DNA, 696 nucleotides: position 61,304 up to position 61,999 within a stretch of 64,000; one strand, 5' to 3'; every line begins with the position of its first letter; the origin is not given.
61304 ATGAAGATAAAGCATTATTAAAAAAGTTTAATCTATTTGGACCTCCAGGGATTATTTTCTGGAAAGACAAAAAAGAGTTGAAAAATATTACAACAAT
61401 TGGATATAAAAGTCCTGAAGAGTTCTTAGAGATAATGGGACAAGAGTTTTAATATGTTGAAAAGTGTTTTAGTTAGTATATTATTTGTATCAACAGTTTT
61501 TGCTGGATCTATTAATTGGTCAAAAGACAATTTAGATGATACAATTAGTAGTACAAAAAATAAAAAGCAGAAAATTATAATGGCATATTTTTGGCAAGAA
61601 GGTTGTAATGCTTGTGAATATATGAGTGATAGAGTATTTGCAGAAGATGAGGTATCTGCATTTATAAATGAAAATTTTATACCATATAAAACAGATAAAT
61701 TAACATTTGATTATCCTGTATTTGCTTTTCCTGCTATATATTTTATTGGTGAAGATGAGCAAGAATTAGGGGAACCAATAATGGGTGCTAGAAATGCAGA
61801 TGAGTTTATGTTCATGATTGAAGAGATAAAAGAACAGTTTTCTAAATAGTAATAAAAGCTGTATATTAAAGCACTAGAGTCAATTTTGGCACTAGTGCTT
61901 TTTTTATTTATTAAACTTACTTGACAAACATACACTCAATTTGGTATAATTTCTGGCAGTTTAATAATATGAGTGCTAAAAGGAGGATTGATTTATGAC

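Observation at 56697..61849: Eight-gene, apparently all-exported thiol-redox / sulfur-transfer cluster directly downstream of soxXYZAB and a porin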

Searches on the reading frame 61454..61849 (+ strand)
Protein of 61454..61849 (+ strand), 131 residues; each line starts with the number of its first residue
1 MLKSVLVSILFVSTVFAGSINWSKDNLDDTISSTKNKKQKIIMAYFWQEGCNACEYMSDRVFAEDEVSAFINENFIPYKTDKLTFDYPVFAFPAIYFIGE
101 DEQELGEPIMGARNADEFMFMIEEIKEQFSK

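Call 3: search_protein_families(library=pfam, proteins=[window:61454-61849:+], max_evalue=0.01)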
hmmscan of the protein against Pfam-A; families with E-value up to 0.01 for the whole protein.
window:61454-61849:+ (131 aa): 3 families
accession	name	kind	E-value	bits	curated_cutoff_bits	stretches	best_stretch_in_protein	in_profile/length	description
PF13098.12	Thioredoxin_2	-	2.9e-06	28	27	1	36-118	2-100/104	Thioredoxin-like domain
PF03190.21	Thioredox_DsbH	-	8.3e-06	26.3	27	1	19-82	19-80/163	Protein of unknown function, DUF255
PF13899.12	Thioredoxin_7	-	0.0016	19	27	1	36-82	14-60/83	Thioredoxin-like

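Call 4: search_protein_families(library=ncbifam, proteins=[window:61454-61849:+], max_evalue=0.01)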
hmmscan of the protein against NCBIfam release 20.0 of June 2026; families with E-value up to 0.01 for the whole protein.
window:61454-61849:+ (131 aa): 4 families
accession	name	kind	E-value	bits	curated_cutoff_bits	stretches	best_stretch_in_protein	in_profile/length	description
NF001419.0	PRK00293.1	subfamily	0.00035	19.3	330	1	24-125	463-572/574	protein-disulfide reductase DsbD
NF041382.1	Trx_VPGUxxT_one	exception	0.00077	18.8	350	1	18-77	29-87/349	VPGUxxT family thioredoxin-like (seleno)protein, type 1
NF045694.1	seleno_TsoB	exception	0.001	17.3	805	1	5-81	441-516/572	rhodanese/DsbD fusion-like selenoprotein TsoB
NF041383.1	Trx_VPGUxxT_two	exception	0.0098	15.6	275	0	18-77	3-61/287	VPGUxxT family thioredoxin-like (seleno)protein, type 2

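Call 68: search_solved_structures(query=window:61454-61846:+, max_evalue=0.01, show_alignments=1)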
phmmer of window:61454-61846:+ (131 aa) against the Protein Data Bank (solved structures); distinct sequences matched with E-value up to 0.01: 2.
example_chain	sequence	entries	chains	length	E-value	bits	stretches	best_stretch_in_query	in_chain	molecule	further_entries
2kuc_A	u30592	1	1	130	0.0043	20.4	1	39-121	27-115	Putative disulphide-isomerase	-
9l08_A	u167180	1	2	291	0.0072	19.7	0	35-56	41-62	Covalently Connected Cytochrome c555 trimer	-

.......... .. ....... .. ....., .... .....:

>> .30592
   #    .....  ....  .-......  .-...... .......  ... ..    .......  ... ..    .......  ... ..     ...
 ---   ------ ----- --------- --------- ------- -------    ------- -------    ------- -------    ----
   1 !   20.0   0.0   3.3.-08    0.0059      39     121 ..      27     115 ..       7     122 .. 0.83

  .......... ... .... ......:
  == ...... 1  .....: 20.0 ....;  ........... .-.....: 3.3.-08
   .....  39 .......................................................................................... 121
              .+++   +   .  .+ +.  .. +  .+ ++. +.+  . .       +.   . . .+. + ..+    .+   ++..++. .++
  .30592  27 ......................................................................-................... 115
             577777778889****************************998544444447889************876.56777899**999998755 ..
